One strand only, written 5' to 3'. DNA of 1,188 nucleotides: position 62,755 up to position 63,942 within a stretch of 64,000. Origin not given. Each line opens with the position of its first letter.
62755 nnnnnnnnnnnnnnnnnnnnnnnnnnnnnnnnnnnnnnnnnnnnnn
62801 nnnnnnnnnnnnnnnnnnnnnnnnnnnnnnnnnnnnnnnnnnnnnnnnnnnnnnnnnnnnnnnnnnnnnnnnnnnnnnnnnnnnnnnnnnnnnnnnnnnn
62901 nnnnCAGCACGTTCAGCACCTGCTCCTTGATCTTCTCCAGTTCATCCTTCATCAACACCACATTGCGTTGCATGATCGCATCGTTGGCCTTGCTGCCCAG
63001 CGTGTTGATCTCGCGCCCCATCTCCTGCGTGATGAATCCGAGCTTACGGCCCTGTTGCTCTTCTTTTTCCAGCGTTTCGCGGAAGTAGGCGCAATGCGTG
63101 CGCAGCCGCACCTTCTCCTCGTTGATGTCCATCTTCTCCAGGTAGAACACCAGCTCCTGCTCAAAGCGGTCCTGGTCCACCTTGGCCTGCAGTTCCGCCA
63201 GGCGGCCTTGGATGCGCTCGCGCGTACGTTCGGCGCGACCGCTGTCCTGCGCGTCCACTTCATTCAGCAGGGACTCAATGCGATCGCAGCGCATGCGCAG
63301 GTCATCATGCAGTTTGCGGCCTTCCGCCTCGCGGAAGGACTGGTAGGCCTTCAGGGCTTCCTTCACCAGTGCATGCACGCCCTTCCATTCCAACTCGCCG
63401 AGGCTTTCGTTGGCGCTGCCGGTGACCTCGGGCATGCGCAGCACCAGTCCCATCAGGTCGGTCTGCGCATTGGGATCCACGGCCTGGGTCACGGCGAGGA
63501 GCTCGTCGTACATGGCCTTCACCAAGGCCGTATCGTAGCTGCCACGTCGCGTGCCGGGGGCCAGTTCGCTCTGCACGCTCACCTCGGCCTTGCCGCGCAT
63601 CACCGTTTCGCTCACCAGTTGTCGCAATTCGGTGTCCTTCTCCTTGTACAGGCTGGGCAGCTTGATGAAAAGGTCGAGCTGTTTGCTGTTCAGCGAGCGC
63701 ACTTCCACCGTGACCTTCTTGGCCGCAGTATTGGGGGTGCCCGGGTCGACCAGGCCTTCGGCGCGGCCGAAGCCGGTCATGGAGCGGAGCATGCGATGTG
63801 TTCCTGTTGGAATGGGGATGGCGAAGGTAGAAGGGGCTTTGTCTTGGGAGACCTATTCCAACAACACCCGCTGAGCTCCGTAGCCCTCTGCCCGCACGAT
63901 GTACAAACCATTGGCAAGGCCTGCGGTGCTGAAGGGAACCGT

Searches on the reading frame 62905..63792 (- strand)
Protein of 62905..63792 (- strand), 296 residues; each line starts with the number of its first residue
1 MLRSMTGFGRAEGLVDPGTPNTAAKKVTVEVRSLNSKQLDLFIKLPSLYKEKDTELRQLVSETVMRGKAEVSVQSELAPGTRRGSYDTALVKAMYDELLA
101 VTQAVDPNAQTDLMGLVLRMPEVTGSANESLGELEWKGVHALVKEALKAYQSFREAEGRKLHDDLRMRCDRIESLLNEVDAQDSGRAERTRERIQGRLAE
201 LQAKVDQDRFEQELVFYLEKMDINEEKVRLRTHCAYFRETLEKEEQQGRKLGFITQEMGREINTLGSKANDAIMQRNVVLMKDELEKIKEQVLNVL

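Call 9: find_encoding_contigs(protein=window:62905-63792:-, flank=10000, max_places=10)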
Protein window:62905-63792:- (296 aa): 2 contigs read that carry it; 2 places shown.
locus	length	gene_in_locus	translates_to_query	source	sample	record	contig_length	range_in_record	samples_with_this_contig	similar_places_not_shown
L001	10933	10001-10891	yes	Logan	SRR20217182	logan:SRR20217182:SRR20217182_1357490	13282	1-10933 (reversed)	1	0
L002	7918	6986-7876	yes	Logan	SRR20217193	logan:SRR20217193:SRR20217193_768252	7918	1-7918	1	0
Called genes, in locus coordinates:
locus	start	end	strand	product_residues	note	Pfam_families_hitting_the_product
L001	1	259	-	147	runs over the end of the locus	-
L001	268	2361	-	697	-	PF05572:Peptidase_M43, PF18911:PKD_4 (weak), PF18962:Por_Secre_tail (weak)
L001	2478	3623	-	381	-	PF01053:Cys_Met_Meta_PP, PF00155:Aminotran_1_2 (weak)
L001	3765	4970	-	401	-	PF03706:LPG_synthase_TM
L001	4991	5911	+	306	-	PF00892:EamA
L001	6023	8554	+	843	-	PF25778:DUF7948, PF06739:SBBP (faint)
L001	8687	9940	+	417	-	-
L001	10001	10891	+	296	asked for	PF03755:YicC-like_N, PF08340:YicC-like_C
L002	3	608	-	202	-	?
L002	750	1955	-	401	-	PF03706:LPG_synthase_TM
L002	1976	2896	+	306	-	PF00892:EamA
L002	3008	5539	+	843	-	PF25778:DUF7948, PF06739:SBBP (faint)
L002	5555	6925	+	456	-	-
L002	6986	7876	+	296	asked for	PF03755:YicC-like_N, PF08340:YicC-like_C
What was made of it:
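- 62902..63792 (-): yicC (YicC/YloC family), the upstream flanking gene. Its stop codon is at 62902-62904. The identical protein carries PF03755 and PF08340 (call 9).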

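Call 17: find_homologous_proteins(query=window:62905-63792:-, max_evalue=1e-30)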
Query window:62905-63792:- (296 aa): 7999 proteins with E <= 1e-30 among 8000 candidates; the best 120 are listed.
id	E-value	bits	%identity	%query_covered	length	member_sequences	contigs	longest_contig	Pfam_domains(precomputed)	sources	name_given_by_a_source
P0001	1.2e-177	607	96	100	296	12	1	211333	PF03755.19,PF08340.17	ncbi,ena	-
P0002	2.3e-136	472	77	99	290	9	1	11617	PF03755.19,PF08340.17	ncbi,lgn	-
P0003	2.2e-130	452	75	100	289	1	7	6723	PF03755.19,PF08340.17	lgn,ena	-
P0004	2.9e-130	452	75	100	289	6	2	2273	PF03755.19,PF08340.17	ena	-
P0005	5.2e-130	451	75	100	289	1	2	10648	PF03755.19,PF08340.17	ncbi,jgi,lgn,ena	-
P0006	6.1e-130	451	75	100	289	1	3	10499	PF03755.19,PF08340.17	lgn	-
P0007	1.1e-128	447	74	100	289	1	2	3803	PF03755.19,PF08340.17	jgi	jgi:uncharacterized protein (TIGR00255 family)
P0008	1.1e-128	447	75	100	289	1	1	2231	PF03755.19,PF08340.17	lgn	-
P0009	1.8e-128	446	75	99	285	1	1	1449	PF03755.19,PF08340.17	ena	-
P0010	2.0e-128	446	75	99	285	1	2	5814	PF03755.19,PF08340.17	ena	-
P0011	2.9e-128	445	74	100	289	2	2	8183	PF03755.19,PF08340.17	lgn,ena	-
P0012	4.7e-128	445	75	99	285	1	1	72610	PF03755.19,PF08340.17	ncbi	-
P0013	5.0e-128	445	74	99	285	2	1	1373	PF03755.19,PF08340.17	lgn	-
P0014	6.8e-128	444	75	99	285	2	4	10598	PF03755.19,PF08340.17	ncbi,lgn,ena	-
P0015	8.9e-128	444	74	100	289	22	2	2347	PF03755.19,PF08340.17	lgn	-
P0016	2.0e-127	443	74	99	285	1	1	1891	PF03755.19,PF08340.17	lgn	-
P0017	2.4e-126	439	73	99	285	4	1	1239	PF03755.19,PF08340.17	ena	-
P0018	3.5e-126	439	75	99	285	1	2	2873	PF03755.19,PF08340.17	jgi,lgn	-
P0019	4.3e-126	438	75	99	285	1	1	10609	PF03755.19,PF08340.17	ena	-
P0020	6.0e-126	438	73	100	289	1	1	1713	PF03755.19,PF08340.17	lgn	-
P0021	6.7e-126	438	75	99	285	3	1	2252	PF03755.19,PF08340.17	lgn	-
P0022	2.0e-125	436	73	99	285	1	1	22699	PF03755.19,PF08340.17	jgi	jgi:uncharacterized protein (TIGR00255 family)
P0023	3.1e-125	435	72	100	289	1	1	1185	PF03755.19,PF08340.17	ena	-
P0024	3.5e-125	435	74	99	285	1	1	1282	PF03755.19,PF08340.17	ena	-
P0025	3.9e-125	435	74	99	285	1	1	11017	PF03755.19,PF08340.17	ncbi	-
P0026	4.1e-125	435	75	99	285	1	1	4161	PF03755.19,PF08340.17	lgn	-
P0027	7.0e-125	434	72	100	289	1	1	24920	PF03755.19,PF08340.17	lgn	-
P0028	2.6e-123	429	73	99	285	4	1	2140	PF03755.19,PF08340.17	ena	-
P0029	5.2e-123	428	71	100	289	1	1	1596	PF03755.19,PF08340.17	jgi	jgi:uncharacterized protein (TIGR00255 family)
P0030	1.6e-122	427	72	99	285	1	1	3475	PF03755.19,PF08340.17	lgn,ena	-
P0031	1.7e-122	426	72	99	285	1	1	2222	PF03755.19,PF08340.17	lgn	-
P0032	2.3e-122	426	72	99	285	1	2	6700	PF03755.19,PF08340.17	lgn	-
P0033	1.4e-121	423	71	99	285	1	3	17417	PF03755.19,PF08340.17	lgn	-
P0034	1.5e-121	423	71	99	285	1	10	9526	PF03755.19,PF08340.17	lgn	-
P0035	1.8e-121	423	71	99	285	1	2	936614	PF03755.19,PF08340.17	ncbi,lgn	-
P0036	4.3e-119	415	70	100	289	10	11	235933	PF03755.19,PF08340.17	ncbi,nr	ncbi:MAG: YicC family protein [Bacteroidetes bacterium]|nr:YicC family protein [Bacteroidota bacteri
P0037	4.7e-118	412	71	99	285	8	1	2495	PF03755.19,PF08340.17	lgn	-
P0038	1.2e-117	411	69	99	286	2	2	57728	PF03755.19,PF08340.17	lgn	-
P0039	4.3e-117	409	67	100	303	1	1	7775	PF03755.19,PF08340.17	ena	-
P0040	6.6e-117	408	68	99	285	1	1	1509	PF03755.19,PF08340.17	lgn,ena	-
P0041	2.3e-114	400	67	100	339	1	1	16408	PF03755.19,PF08340.17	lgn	-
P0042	1.7e-110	387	66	100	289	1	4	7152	PF03755.19,PF08340.17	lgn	-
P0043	3.6e-110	386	66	100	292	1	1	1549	PF03755.19,PF08340.17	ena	-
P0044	1.8e-108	380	63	100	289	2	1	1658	PF03755.19,PF08340.17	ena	-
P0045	2.2e-108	380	64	100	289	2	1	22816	PF03755.19,PF08340.17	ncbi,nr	ncbi:MAG: YicC family protein [Flavobacteriales bacterium]|nr:YicC family protein [Flavobacteriales 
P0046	2.5e-108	380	64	100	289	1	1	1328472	PF03755.19,PF08340.17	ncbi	ncbi:MAG: YicC/YloC family endoribonuclease [Flavobacteriales bacterium]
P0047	2.6e-108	380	63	100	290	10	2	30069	PF03755.19,PF08340.17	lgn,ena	-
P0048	3.8e-108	379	65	99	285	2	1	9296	PF03755.19,PF08340.17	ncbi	ncbi:MAG TPA: YicC/YloC family endoribonuclease [Flavobacteriales bacterium]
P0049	4.6e-108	379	65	100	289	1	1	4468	PF03755.19,PF08340.17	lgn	-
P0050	1.3e-107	378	63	100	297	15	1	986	PF03755.19,PF08340.17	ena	-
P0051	2.2e-107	377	65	100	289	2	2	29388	PF03755.19,PF08340.17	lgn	-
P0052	2.7e-107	377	62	100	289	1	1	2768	PF03755.19,PF08340.17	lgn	-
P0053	3.1e-107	376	63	100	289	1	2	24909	PF03755.19,PF08340.17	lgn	-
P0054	6.0e-107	375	63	100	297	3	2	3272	PF03755.19,PF08340.17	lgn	-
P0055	1.4e-106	374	63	100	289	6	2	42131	PF03755.19,PF08340.17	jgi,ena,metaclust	metaclust:\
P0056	2.2e-106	374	61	100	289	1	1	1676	PF03755.19,PF08340.17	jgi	-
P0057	3.5e-106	373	64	100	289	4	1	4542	PF03755.19,PF08340.17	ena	-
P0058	6.5e-106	372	62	100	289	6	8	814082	PF03755.19,PF08340.17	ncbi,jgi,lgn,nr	ncbi:MAG: YicC family protein [Flavobacteriales bacterium]|nr:YicC family protein [Flavobacteriales 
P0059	7.3e-106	372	62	100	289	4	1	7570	PF03755.19,PF08340.17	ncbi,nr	ncbi:MAG TPA: YicC family protein [Flavobacteriales bacterium]|nr:YicC family protein [Flavobacteria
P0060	8.1e-106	372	62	100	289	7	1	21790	PF03755.19,PF08340.17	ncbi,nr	ncbi:MAG: YicC family protein [Flavobacteriales bacterium]|nr:YicC family protein [Flavobacteriales 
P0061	8.1e-106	372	63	100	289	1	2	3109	PF03755.19,PF08340.17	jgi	jgi:uncharacterized protein (TIGR00255 family)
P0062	9.6e-106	372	63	99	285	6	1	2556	PF03755.19,PF08340.17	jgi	jgi:uncharacterized protein (TIGR00255 family)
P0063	9.8e-106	372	64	99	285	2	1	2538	PF03755.19,PF08340.17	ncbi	-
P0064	9.9e-106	371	61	100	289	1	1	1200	PF03755.19,PF08340.17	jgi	jgi:uncharacterized protein (TIGR00255 family)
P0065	1.5e-105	371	63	99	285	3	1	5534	PF03755.19,PF08340.17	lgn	-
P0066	2.3e-105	370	61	99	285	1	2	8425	PF03755.19,PF08340.17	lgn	-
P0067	2.4e-105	370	64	100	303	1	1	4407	PF03755.19,PF08340.17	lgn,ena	-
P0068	3.5e-105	370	64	99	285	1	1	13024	PF03755.19,PF08340.17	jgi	jgi:uncharacterized protein (TIGR00255 family)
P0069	5.3e-105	369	63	99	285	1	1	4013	PF03755.19,PF08340.17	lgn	-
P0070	7.3e-105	369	63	100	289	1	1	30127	PF03755.19,PF08340.17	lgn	-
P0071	9.0e-105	368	62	99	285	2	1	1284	PF03755.19,PF08340.17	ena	-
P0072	1.2e-104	368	63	99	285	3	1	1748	PF03755.19,PF08340.17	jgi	jgi:uncharacterized protein (TIGR00255 family)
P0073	1.2e-104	368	61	100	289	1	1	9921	PF03755.19,PF08340.17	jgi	-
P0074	1.5e-104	368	64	99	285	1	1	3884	PF03755.19,PF08340.17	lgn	-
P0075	1.7e-104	367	61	100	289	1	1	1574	PF03755.19,PF08340.17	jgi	jgi:uncharacterized protein (TIGR00255 family)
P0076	2.1e-104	367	61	100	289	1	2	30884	PF03755.19,PF08340.17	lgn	-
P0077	2.1e-104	367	61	100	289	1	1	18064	PF03755.19,PF08340.17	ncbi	ncbi:MAG: YicC/YloC family endoribonuclease [Flavobacteriales bacterium]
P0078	2.9e-104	367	63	100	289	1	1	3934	PF03755.19,PF08340.17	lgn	-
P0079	3.5e-104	366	61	100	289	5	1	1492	PF03755.19,PF08340.17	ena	-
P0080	3.7e-104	366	63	100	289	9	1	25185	PF03755.19,PF08340.17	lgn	-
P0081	4.2e-104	366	63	99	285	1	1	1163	PF03755.19,PF08340.17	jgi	jgi:uncharacterized protein (TIGR00255 family)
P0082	4.6e-104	366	64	99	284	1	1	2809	PF03755.19,PF08340.17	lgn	-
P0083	4.9e-104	366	61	100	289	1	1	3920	PF03755.19,PF08340.17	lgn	-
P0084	5.8e-104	366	61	100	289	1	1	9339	PF03755.19,PF08340.17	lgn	-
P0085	5.9e-104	366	61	100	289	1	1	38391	PF03755.19,PF08340.17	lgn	-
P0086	6.5e-104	366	63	99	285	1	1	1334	PF03755.19,PF08340.17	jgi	jgi:uncharacterized protein (TIGR00255 family)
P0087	8.3e-104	365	61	100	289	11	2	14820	PF03755.19,PF08340.17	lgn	-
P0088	8.3e-104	365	60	100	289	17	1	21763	PF03755.19,PF08340.17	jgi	jgi:uncharacterized protein (TIGR00255 family)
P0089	9.0e-104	365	62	99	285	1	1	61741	PF03755.19,PF08340.17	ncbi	-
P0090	9.0e-104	365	61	99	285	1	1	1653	PF03755.19,PF08340.17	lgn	-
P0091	1.1e-103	365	64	99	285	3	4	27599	PF03755.19,PF08340.17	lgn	-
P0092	1.6e-103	364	62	100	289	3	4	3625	PF03755.19,PF08340.17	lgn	-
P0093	2.8e-103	363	63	100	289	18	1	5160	PF03755.19,PF08340.17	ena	-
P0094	3.1e-103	363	61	100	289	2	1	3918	PF03755.19,PF08340.17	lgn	-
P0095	9.1e-103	362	61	100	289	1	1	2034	PF03755.19,PF08340.17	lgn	-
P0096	1.1e-102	361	61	99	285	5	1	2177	PF03755.19,PF08340.17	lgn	-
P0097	1.6e-102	361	61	100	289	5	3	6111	PF03755.19,PF08340.17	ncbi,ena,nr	ncbi:MAG TPA: YicC family protein [Flavobacteriales bacterium]|nr:YicC family protein [Flavobacteria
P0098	1.7e-102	361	61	100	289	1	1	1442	PF03755.19,PF08340.17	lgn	-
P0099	1.9e-102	361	63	100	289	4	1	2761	PF03755.19,PF08340.17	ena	-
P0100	2.1e-102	361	63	99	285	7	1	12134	PF03755.19,PF08340.17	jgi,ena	-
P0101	2.8e-102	360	60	100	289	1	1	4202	PF03755.19,PF08340.17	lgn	-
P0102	3.1e-102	360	63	99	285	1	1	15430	PF03755.19,PF08340.17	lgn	-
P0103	3.1e-102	360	62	100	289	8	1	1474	PF03755.19,PF08340.17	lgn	-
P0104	3.3e-102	360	61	99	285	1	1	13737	PF03755.19,PF08340.17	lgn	-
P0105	3.3e-102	360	62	100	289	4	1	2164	PF03755.19,PF08340.17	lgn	-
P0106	3.5e-102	360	62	100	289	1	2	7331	PF03755.19,PF08340.17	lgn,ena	-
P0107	4.2e-102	360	60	99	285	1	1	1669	PF03755.19,PF08340.17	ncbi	-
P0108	4.5e-102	360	62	100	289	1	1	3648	PF03755.19,PF08340.17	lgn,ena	-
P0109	5.1e-102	359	61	100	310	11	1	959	PF03755.19,PF08340.17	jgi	jgi:uncharacterized protein (TIGR00255 family)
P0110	6.9e-102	359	63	99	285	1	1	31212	PF03755.19,PF08340.17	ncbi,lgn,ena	-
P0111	8.3e-102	359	61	99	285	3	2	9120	PF03755.19,PF08340.17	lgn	-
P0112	8.3e-102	359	63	100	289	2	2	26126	PF03755.19,PF08340.17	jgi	-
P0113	9.4e-102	358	61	99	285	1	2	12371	PF03755.19,PF08340.17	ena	-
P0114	1.1e-101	358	60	100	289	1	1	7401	PF03755.19,PF08340.17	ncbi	-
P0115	1.3e-101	358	62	99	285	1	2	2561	PF03755.19,PF08340.17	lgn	-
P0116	1.4e-101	358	61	99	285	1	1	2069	PF03755.19,PF08340.17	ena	-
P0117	1.7e-101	358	61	99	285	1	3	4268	PF03755.19,PF08340.17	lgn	-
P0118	1.9e-101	357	59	100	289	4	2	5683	PF03755.19,PF08340.17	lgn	-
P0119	2.3e-101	357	62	100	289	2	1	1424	PF03755.19,PF08340.17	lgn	-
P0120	2.7e-101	357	61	99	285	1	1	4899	PF03755.19,PF08340.17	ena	-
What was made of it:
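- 62902..63792 (-): Homologues are named YicC family / endoribonuclease from Flavobacteriales MAGs (call 17).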

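Call 18: find_encoding_contigs(protein=P0001, flank=10000, max_places=4)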
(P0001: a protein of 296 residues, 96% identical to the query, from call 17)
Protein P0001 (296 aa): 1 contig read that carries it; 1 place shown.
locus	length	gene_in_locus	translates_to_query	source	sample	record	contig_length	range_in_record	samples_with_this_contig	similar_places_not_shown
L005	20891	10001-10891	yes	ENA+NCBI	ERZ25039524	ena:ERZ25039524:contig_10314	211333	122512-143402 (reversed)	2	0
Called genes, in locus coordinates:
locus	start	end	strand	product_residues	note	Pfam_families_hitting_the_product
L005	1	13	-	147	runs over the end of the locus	-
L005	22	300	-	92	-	PF18962:Por_Secre_tail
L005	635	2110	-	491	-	PF05572:Peptidase_M43, PF00801:PKD (weak), PF18911:PKD_4 (weak)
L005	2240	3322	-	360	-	PF00155:Aminotran_1_2 (weak), PF01053:Cys_Met_Meta_PP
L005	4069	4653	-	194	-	-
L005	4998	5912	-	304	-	-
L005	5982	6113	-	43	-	-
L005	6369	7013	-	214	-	PF03706:LPG_synthase_TM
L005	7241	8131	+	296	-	PF00892:EamA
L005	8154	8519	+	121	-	-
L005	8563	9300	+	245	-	-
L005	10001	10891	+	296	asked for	PF03755:YicC-like_N, PF08340:YicC-like_C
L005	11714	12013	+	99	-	PF00625:Guanylate_kin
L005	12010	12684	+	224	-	PF01467:CTP_transf_like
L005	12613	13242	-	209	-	PF00485:PRK, PF13238:AAA_18 (faint)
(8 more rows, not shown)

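Call 19: find_encoding_contigs(protein=P0002, flank=6000, max_places=4)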
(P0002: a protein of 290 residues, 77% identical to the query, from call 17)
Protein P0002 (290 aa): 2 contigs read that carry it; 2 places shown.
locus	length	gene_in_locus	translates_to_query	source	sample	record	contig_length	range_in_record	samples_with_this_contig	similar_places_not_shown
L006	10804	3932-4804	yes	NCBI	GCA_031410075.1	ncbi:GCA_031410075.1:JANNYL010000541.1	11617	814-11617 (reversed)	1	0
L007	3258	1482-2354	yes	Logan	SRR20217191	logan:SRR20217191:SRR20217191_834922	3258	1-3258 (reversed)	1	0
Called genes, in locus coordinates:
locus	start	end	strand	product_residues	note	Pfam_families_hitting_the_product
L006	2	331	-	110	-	?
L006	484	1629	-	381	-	PF01053:Cys_Met_Meta_PP, PF00155:Aminotran_1_2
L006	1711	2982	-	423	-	PF03706:LPG_synthase_TM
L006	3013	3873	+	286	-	PF00892:EamA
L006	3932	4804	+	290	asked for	PF03755:YicC-like_N, PF08340:YicC-like_C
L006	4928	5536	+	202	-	PF00625:Guanylate_kin, PF13401:AAA_22 (faint)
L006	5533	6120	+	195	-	PF01467:CTP_transf_like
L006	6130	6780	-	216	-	PF00485:PRK, PF13238:AAA_18 (weak)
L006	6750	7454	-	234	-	-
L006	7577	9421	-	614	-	-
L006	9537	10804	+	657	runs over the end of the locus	PF14522:Cytochrome_C7 (faint), PF22113:Mtrc-MtrF_II-IV_dom (faint), PF09699:Paired_CXXCH_1 (faint)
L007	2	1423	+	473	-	?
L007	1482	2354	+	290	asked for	PF03755:YicC-like_N, PF08340:YicC-like_C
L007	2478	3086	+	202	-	PF00625:Guanylate_kin, PF13401:AAA_22 (faint)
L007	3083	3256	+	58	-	?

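Call 20: find_encoding_contigs(protein=P0012, flank=6000, max_places=4)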
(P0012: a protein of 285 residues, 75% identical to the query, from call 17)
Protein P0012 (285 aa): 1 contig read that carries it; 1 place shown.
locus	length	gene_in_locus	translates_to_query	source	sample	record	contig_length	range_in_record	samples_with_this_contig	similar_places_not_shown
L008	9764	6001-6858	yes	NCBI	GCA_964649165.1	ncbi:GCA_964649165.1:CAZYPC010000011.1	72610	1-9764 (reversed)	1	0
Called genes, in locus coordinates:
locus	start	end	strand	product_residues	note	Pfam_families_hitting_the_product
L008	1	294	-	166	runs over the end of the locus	-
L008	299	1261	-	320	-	PF00171:Aldedh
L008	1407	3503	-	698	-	PF05572:Peptidase_M43, PF00801:PKD, PF18911:PKD_4, PF18962:Por_Secre_tail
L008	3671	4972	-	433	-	PF01053:Cys_Met_Meta_PP, PF00155:Aminotran_1_2 (weak)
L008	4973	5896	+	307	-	PF00892:EamA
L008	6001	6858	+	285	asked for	PF03755:YicC-like_N, PF08340:YicC-like_C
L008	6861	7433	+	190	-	PF00625:Guanylate_kin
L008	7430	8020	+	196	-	PF01467:CTP_transf_like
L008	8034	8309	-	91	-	-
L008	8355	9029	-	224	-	-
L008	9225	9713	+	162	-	PF03061:4HBT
